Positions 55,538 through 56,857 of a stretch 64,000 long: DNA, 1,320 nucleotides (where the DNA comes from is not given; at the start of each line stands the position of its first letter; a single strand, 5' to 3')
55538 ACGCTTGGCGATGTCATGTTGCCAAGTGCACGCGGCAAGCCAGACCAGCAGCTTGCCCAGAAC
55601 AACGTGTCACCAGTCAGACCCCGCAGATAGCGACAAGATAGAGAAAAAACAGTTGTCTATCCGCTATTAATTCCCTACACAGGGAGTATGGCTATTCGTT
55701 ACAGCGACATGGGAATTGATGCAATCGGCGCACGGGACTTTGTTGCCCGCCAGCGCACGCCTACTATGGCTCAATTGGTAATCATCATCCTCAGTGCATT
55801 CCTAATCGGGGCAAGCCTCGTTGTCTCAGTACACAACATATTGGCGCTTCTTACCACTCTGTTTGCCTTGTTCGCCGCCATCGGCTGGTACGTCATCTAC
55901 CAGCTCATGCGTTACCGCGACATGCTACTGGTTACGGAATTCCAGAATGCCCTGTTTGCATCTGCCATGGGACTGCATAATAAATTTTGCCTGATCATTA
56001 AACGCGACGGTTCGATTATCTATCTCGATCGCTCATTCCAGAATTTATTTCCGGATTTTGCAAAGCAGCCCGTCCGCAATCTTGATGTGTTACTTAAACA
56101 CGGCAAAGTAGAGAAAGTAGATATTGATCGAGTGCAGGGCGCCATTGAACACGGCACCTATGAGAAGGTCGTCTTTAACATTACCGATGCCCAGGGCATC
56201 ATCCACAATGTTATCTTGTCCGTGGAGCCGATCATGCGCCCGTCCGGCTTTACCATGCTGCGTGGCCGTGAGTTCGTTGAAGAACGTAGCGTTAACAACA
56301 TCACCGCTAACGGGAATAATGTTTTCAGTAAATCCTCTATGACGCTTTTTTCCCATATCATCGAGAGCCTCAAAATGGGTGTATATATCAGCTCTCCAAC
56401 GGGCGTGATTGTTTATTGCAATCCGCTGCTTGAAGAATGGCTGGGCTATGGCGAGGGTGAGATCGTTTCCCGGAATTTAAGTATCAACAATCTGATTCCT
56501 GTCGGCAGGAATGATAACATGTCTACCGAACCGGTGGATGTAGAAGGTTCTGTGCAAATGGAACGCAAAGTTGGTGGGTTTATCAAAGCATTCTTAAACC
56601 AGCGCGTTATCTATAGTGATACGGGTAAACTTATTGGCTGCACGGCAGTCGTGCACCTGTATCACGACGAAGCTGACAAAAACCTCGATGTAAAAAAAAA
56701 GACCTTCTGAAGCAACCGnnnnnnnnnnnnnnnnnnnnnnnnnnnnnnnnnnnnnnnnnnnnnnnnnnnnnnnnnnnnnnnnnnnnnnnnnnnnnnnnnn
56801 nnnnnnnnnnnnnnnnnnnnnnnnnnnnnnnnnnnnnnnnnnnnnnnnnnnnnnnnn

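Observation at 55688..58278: CckA-like cell-cycle kinase is split into two ORFs exactly at an A9 homopolymer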

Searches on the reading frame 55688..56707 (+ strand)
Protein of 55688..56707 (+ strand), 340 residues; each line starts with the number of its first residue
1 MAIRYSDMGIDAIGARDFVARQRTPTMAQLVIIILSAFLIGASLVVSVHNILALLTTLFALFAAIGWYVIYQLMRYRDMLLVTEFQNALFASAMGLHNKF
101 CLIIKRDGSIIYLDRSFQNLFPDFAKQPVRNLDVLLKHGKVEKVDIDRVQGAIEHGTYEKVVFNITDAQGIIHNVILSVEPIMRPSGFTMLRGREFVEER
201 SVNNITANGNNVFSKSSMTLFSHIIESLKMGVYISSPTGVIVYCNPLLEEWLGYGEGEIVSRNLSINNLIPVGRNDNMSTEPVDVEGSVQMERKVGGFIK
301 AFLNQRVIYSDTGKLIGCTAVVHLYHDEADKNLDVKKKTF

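Call 4: search_protein_families(library=pfam, proteins=[window:55688-56707:+], max_evalue=0.01)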
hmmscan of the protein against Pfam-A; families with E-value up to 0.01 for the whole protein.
window:55688-56707:+ (340 aa): 3 families
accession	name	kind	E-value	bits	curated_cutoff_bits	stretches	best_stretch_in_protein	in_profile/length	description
PF00989.32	PAS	-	1.3e-07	32.1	22.6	1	220-318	2-106/113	PAS fold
PF13426.13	PAS_9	-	0.00011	22.9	27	1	231-295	3-71/103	PAS domain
PF13188.13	PAS_8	-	0.0014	18.9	21.8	1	220-264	2-47/65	PAS domain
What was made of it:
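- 56330..56659 (+): Second PAS fold (residues 215-324). Pfam PAS at residues 220-318, E=1.3e-7 (call 4).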

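Call 5: search_protein_families(library=ncbifam, proteins=[window:55688-56707:+], max_evalue=0.01)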
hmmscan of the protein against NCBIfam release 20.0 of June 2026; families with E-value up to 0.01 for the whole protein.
window:55688-56707:+ (340 aa): 3 families
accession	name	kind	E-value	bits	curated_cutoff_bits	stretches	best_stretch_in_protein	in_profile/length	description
NF046020.1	HisKinCckABruc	equivalog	5.1e-08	31.2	1000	1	19-271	15-271/868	cell cycle histidine kinase CckA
TIGR00229.1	sensory_box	domain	2.1e-07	31.1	22.9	1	216-322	2-113/126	PAS domain S-box protein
NF010077.0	PRK13559.1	subfamily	0.0097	14.8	361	0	203-263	26-90/364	hypothetical protein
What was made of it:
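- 55688..56710 (+): cckA-N (ORF1, 340 aa): membrane-anchored TM-PAS-PAS protein ending ...DVKKKTF-stop. The CckA profile covers positions 15-271 (call 5).
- On CckA (cell-cycle histidine kinase): The pair together is colinear with the CckA profile (call 5).
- Closest known: CckA cell-cycle hybrid histidine kinase of Alphaproteobacteria. Same: The NCBIfam CckA profile is covered colinearly by ORF1 and ORF2 (call 5).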

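Call 14: find_homologous_proteins(query=window:55688-56707:+, max_evalue=0.00001)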
Query window:55688-56707:+ (340 aa): 121 proteins with E <= 0.00001 among 3292 candidates; the best 120 are listed.
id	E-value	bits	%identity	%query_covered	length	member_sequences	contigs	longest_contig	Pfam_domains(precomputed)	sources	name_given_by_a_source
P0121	1.3e-221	752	100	100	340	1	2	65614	PF00989.32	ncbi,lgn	-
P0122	4.6e-164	563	72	100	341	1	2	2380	PF13426.14,PF00989.32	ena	-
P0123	6.5e-163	559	72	100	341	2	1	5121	PF00989.32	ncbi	-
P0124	1.9e-162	558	73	98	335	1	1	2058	-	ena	-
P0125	3.6e-162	557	70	100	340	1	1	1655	-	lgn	-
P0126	2.1e-160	551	72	100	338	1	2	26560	PF13426.14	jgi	jgi:PAS domain S-box-containing protein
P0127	9.6e-159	546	72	96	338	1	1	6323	PF00989.32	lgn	-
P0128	2.9e-154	531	66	100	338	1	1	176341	PF00989.32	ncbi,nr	ncbi:MAG: PAS domain-containing protein [Alphaproteobacteria bacterium]|nr:PAS domain-containing pro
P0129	2.0e-153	528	70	97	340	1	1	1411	-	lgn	-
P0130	6.4e-152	523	70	96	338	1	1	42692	PF00989.32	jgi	jgi:two-component system cell cycle sensor histidine kinase/response regulator CckA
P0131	1.4e-150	519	67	100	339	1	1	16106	PF00989.32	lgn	-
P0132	1.5e-150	519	68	100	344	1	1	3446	PF13426.14,PF00989.32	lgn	-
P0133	8.4e-150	516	65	98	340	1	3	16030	PF13426.14,PF13188.14,PF00989.32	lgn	-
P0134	1.9e-147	509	73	90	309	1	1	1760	PF13426.14,PF00989.32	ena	-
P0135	8.7e-147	506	67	100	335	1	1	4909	PF13188.14,PF00989.32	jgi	-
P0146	6.7e-113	395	52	100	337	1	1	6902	PF13426.14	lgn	-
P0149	6.6e-111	389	50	100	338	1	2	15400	-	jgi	jgi:two-component system, cell cycle sensor histidine kinase and response regulator CckA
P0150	6.9e-111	388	50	100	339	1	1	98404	-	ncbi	-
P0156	6.2e-109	382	51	100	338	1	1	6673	PF13426.14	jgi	jgi:two-component system cell cycle sensor histidine kinase/response regulator CckA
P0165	1.3e-106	374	52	100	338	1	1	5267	PF13426.14,PF13188.14,PF00989.32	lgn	-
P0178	1.8e-102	361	46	100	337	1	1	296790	PF13426.14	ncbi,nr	ncbi:MAG: PAS domain-containing protein [Rickettsiales bacterium]|nr:PAS domain-containing protein [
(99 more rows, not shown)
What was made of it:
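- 120 ORF1-like clusters are all stand-alone proteins of 330-350 aa (call 14).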

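Call 20: find_related_loci(query=A1, collection=metagenome_contigs, flank=2500)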
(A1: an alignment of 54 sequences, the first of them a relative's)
Query A1 (340 aa) in metagenome_contigs; peptide patterns used: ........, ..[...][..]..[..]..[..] (x = any residue, [..] = any of these).
64 stretches matched a pattern; 24 encode a relative of the query (tblastn E <= 1e-3); 24 distinct loci.
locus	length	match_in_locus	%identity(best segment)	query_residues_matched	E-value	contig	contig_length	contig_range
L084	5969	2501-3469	50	1-323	9e-115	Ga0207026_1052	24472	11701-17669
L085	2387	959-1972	48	1-340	1e-118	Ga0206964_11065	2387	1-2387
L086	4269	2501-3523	50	1-338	1e-109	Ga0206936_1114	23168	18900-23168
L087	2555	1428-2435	46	1-340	7e-111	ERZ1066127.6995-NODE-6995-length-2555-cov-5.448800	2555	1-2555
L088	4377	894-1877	47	1-329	4e-106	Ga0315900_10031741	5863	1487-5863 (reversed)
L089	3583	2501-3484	47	1-329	2e-106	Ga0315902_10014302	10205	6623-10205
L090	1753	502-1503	47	1-338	9e-111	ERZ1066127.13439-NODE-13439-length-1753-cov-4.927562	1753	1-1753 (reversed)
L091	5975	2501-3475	46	1-323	2e-104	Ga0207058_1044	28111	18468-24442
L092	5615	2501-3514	48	1-340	6e-111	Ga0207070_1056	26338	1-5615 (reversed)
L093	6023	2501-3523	42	1-338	3e-99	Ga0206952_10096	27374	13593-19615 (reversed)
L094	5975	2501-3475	48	1-323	4e-99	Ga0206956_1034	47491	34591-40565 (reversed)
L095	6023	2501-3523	42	1-337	1e-98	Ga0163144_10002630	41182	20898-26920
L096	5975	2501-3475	43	4-323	8e-85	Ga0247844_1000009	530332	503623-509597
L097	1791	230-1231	37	1-337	5e-78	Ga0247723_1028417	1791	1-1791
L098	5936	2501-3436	38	14-323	2e-71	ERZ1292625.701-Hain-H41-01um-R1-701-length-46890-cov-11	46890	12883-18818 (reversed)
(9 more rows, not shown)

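Call 25: list_cluster_members(proteins=[P0001, P0121, P0128, P0178, P0098, P0110])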
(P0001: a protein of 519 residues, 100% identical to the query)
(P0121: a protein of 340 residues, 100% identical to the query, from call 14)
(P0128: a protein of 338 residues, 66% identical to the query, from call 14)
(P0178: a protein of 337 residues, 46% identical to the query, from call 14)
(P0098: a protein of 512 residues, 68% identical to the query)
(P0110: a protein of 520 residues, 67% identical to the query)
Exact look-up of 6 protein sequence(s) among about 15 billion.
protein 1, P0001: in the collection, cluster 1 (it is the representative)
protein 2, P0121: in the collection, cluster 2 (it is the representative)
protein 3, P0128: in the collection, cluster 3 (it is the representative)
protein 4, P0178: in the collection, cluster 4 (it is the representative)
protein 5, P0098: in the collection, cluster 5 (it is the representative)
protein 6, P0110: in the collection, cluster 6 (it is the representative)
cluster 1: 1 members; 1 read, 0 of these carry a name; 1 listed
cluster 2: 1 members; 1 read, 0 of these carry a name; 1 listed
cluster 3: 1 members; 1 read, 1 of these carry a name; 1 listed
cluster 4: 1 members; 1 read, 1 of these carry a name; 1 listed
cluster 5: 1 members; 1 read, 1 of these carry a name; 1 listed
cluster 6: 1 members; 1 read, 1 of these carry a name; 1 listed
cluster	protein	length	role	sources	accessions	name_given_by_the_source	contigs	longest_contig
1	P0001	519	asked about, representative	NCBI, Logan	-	-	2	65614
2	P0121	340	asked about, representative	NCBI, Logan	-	-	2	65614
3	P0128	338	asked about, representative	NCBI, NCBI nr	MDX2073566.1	MAG: PAS domain-containing protein [Alphaproteobacteria bacterium] | PAS domain-containing protein [Alphaproteobacteria bacterium]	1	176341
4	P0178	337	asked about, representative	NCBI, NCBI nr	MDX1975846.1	MAG: PAS domain-containing protein [Rickettsiales bacterium] | PAS domain-containing protein [Rickettsiales bacterium]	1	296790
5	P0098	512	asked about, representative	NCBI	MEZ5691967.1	MAG: ATP-binding protein [Rickettsiales bacterium]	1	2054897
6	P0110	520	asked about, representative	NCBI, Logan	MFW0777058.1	MAG: ATP-binding protein [Rickettsiales bacterium]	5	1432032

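Call 35: find_encoding_contigs(protein=P0132, flank=1500, max_places=1)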
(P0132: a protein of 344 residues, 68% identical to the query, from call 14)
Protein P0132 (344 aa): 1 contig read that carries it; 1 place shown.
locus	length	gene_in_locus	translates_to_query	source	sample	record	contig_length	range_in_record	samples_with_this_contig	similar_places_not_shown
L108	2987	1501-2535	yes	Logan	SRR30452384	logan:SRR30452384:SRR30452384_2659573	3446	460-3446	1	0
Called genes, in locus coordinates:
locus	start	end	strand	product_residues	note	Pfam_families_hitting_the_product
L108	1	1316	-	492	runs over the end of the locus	-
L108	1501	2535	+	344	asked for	PF00989:PAS (faint), PF13426:PAS_9 (faint)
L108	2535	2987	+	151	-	?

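Call 36: find_encoding_contigs(protein=P0131, flank=1500, max_places=1)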
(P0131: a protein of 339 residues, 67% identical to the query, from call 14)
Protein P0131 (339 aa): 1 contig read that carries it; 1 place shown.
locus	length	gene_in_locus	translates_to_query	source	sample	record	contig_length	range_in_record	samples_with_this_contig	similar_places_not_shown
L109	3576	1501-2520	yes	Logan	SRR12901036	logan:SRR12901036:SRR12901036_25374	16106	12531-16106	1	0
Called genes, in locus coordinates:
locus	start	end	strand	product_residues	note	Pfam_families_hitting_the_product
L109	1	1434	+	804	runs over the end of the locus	PF00036:EF-hand_1 (faint), PF13202:EF-hand_5 (faint), PF13405:EF-hand_6 (faint)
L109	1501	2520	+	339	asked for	PF00989:PAS (faint)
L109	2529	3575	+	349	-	?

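Call 37: find_encoding_contigs(protein=P0146, flank=1500, max_places=1)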
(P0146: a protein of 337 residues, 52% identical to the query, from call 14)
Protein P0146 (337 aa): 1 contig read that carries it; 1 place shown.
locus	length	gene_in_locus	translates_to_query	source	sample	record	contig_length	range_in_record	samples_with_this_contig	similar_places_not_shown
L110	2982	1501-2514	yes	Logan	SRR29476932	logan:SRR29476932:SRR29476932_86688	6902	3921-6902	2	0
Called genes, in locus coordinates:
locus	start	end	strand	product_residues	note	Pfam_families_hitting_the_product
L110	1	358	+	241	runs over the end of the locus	PF01311:Bac_export_1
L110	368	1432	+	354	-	PF01312:Bac_export_2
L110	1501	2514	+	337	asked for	PF13426:PAS_9 (faint)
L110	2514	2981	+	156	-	?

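Call 38: find_encoding_contigs(protein=P0149, flank=1500, max_places=1)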
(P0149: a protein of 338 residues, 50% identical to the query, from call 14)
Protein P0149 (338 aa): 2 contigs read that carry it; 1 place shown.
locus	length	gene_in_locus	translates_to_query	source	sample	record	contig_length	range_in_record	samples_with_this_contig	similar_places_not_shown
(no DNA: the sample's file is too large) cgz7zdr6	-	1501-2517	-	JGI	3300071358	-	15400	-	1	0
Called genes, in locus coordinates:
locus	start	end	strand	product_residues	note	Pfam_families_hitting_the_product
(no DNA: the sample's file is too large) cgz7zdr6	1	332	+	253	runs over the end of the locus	PF01311:Bac_export_1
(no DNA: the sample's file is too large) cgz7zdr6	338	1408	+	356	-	PF01312:Bac_export_2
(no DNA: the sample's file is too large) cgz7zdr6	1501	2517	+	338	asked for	-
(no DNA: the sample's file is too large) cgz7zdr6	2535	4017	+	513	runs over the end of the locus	PF00512:HisKA, PF02518:HATPase_c, PF00072:Response_reg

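Call 40: predict_structure(alignment_id=A1)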
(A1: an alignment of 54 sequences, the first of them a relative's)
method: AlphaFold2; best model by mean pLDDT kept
length: 340 residues; sequences in the alignment: 54
mean_pLDDT: 82.8   pTM: 0.47
mean pLDDT of the five models: 82.8, 82.4, 82.3, 80.8, 79.4
residues with pLDDT >= 90: 202; 70-90: 62; 50-70: 41; < 50: 35
segments of 3 or more residues with pLDDT < 50: 1-5, 7-11, 13-22, 199-210, 338-340
pLDDT, mean of each block of 10 residues (from residue 1): 43 47 69 90 93 93 90 75 70 72 94 90 92 96 97 94 96 95 87 76 43 60 80 94 95 95 95 92 94 96 95 92 78 49
secondary structure, 60 per line:
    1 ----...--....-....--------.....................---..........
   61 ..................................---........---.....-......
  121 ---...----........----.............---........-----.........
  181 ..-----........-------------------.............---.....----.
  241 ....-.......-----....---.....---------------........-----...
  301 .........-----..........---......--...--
elements in order: H10-13 H15-18 H27-47 H51-94 E98-105 E109-113 H115-120 H132-138 H143-155 E159-166 E172-182 E188-195 H215-227 E231-235 E240-244 H246-252 H258-261 H266-269 E285-292 E298-309 E315-324 H328-333
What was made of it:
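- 55766..55906 (+): Transmembrane helical hairpin (residues 27-47 and 51-~73). AlphaFold2 model: helices 27-47 and 51-94 with pLDDT around 90 (call 40).
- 55979..56272 (+): First PAS fold (residues 98-195). AF2 secondary structure (call 40).
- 56330..56659 (+): AF2 model (call 40).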

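Call 43: find_encoding_contigs(protein=P0156, flank=1500, max_places=1)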
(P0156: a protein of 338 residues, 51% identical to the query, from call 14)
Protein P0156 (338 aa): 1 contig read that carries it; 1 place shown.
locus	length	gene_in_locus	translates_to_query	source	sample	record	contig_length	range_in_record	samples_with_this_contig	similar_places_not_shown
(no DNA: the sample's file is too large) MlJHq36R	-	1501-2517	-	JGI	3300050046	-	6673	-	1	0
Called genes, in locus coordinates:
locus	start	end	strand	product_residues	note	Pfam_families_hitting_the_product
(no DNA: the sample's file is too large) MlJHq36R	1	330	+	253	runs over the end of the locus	PF01311:Bac_export_1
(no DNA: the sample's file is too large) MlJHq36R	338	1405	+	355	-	PF01312:Bac_export_2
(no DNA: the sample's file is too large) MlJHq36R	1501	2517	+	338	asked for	PF13426:PAS_9 (faint)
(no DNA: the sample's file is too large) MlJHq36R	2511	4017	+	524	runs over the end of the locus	PF00512:HisKA, PF02518:HATPase_c, PF00072:Response_reg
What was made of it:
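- Tried and rejected: Two look-ups returned no DNA, for P0149 and P0156, so only their gene coordinates were usable (calls 38, 43).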

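Call 44: find_encoding_contigs(protein=P0165, flank=1500, max_places=1)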
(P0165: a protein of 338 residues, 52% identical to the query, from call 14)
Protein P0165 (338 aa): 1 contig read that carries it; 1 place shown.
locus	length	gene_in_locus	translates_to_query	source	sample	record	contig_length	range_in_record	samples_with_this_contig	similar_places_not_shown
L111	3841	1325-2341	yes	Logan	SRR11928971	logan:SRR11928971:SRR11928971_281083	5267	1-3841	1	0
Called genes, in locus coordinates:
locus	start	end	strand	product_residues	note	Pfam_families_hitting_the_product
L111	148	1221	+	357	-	PF01312:Bac_export_2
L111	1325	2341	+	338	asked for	PF00989:PAS (faint), PF13426:PAS_9 (faint), PF13188:PAS_8 (weak)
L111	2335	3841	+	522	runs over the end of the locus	PF00512:HisKA, PF02518:HATPase_c, PF00072:Response_reg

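Call 45: find_encoding_contigs(protein=P0150, flank=1500, max_places=1)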
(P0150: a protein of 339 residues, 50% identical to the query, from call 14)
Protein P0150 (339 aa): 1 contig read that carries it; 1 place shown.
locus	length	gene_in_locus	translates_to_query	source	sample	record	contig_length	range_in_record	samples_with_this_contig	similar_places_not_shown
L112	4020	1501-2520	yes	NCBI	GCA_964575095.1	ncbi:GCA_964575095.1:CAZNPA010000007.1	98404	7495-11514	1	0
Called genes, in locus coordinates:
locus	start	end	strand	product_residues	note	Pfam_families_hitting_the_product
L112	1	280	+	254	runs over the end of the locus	PF01311:Bac_export_1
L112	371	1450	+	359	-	PF01312:Bac_export_2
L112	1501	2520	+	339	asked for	-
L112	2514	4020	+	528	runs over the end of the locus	PF08448:PAS_4 (faint), PF00512:HisKA, PF02518:HATPase_c, PF00072:Response_reg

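Call 46: find_encoding_contigs(protein=P0178, flank=1500, max_places=1)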
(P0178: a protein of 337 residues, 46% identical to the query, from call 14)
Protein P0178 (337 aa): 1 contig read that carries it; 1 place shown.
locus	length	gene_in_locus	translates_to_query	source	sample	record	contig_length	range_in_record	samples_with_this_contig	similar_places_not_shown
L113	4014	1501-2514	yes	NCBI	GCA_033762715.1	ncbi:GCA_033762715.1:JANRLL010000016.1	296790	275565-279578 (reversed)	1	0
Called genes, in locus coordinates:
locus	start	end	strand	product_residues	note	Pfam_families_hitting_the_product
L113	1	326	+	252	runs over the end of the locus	PF01311:Bac_export_1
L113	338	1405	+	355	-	PF01312:Bac_export_2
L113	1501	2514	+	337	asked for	PF13426:PAS_9 (weak)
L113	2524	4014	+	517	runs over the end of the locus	PF00512:HisKA, PF02518:HATPase_c, PF00072:Response_reg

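Call 66: fold_search(model_id=the predicted structure, library=pdb)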
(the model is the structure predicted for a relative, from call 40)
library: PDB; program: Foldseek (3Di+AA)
matches with E <= 10: 1496; with E <= 0.001: 477
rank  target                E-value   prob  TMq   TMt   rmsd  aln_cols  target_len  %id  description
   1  8xsa_B                7.3e-11  1.00  0.24  0.25  17.4       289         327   14  Crystal structure of the DNA-bound AHR-ARNT heterodimer in complex with Indigo (released 2025-01-15)
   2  8xs9_B                7.8e-11  1.00  0.25  0.26  17.4       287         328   15  Crystal structure of the DNA-bound AHR-ARNT heterodimer in complex with beta-Naphthoflavone (released 2025-01-15)
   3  8xs8_B                1.0e-10  1.00  0.24  0.25  17.4       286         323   13  Crystal structure of the DNA-bound AHR-ARNT heterodimer in complex with Benzo[a]pyrene (released 2025-01-15)
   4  4zp4_D                1.1e-10  1.00  0.26  0.30  14.6       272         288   12  Crystal Structure of the Heterodimeric HIF-2a:ARNT Complex (released 2015-08-12)
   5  9cdr_A                1.3e-10  1.00  0.30  0.14  14.7       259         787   12  DosP Apo straight form (released 2024-11-20)
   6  9bkv_A                1.4e-10  1.00  0.28  0.14  15.2       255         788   12  DosP R97A bent form (released 2024-11-20)
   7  9bgv_A                1.5e-10  1.00  0.31  0.15  14.8       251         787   12  DosP R97A straight form (released 2024-11-20)
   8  4zph_D                1.5e-10  1.00  0.25  0.28  15.1       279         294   14  Crystal Structure of the Heterodimeric HIF-2a:ARNT Complex with Proflavine (released 2015-08-12)
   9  6e3s_B                1.6e-10  1.00  0.24  0.28  14.7       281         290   13  Crystal Structure of the Heterodimeric HIF-2 Complex with Antagonist PT2385 (released 2019-02-13)
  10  6pps_A                2.6e-10  1.00  0.26  0.34  16.8       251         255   13  A blue light illuminated LOV-PAS construct from the LOV-HK sensory protein from Brucella abortus (construct 15-273) (released 2020-07-15)
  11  4zqd_D                2.8e-10  1.00  0.25  0.29  14.9       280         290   13  Crystal Structure of the Heterodimeric HIF-2a:ARNT Complex with the Benzoxadiazole Antagonist 0X3 (released 2015-08-12)
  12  8xsb_B                2.8e-10  1.00  0.23  0.24  17.6       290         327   12  Crystal structure of the DNA-bound AHR-ARNT heterodimer in complex with Indirubin (released 2025-01-15)
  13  6ph4_A                3.1e-10  1.00  0.25  0.27  20.3       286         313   13  Full length LOV-PAS-HK construct from the LOV-HK sensory protein from Brucella abortus (light-adapted, construct 15-48 (released 2020-12-30)
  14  9cmf_A                3.9e-10  1.00  0.29  0.14  15.1       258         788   12  Substrate bound DosP (released 2024-11-20)
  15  3ewk                  3.9e-10  1.00  0.28  0.38  13.4       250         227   16  Structure of the redox sensor domain of Methylococcus capsulatus (Bath) MmoS (released 2009-03-24)
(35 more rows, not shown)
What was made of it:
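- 55979..56272 (+): Foldseek finds tandem-PAS matches (call 66).
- Checked: Domains of ORF1 (calls 4, 40, 66).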
